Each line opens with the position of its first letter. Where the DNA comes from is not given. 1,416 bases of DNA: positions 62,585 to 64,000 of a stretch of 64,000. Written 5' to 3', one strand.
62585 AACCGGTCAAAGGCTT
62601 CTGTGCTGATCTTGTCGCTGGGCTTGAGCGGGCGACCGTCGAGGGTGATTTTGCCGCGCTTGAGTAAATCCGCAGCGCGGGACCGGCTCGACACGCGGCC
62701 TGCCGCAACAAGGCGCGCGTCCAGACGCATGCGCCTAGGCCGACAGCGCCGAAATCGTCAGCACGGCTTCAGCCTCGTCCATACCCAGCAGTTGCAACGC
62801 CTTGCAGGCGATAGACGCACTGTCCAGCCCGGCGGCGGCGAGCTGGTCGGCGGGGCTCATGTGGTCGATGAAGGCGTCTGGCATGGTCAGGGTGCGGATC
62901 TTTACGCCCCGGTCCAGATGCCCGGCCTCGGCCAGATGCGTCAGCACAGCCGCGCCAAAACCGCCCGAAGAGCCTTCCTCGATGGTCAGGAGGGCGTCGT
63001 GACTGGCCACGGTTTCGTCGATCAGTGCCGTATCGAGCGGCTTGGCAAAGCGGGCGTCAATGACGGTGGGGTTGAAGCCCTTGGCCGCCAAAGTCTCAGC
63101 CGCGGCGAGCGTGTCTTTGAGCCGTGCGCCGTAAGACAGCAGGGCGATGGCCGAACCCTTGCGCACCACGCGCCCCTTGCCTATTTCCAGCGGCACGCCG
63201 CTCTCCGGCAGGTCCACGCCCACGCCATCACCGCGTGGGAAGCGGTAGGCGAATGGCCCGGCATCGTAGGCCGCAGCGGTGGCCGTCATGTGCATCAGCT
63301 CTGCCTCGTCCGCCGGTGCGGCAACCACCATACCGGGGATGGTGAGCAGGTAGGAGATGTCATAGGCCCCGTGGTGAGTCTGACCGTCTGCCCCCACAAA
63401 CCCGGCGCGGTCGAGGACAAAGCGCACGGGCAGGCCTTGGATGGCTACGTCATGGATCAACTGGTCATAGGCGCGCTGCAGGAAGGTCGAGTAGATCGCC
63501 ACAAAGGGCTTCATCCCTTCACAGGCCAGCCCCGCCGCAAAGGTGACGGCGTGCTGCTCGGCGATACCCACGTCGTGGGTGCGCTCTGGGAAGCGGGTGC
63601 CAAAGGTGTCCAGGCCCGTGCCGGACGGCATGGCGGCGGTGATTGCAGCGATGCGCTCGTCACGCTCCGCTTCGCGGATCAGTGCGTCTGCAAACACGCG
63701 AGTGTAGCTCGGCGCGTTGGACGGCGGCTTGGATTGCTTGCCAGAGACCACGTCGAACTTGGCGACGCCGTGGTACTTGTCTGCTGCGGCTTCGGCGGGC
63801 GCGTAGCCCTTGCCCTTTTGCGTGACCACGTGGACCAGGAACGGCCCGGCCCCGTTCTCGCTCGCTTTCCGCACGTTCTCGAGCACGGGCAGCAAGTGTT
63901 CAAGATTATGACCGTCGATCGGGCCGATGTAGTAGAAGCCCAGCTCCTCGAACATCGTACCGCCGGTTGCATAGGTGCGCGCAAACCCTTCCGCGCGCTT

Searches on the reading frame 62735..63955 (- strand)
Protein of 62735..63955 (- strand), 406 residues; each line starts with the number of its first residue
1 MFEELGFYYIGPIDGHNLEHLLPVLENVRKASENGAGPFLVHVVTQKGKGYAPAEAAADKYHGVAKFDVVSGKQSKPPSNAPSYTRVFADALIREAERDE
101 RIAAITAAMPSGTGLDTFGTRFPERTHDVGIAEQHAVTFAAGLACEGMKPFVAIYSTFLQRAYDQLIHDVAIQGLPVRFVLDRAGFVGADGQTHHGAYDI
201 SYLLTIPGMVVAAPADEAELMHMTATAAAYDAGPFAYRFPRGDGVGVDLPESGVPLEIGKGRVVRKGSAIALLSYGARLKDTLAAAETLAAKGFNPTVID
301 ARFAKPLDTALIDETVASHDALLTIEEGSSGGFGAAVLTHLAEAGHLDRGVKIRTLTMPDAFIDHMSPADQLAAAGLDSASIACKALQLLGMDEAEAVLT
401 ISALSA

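Call 57: search_protein_families(library=pfam, proteins=[window:62735-63955:-], max_evalue=0.00001)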
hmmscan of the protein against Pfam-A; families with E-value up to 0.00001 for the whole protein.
window:62735-63955:- (406 aa): 3 families
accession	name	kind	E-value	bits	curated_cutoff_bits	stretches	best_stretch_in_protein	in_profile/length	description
PF02779.29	Transket_pyr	-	5.1e-47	160.2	27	1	82-242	3-170/174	Transketolase, pyrimidine binding domain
PF02780.25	Transketolase_C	-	1.1e-30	106.5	25.9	1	259-382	1-124/124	Transketolase, C-terminal domain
PF13292.11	DXP_synthase_N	-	1.4e-11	44.6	21.2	1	1-45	234-274/274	1-deoxy-D-xylulose-5-phosphate synthase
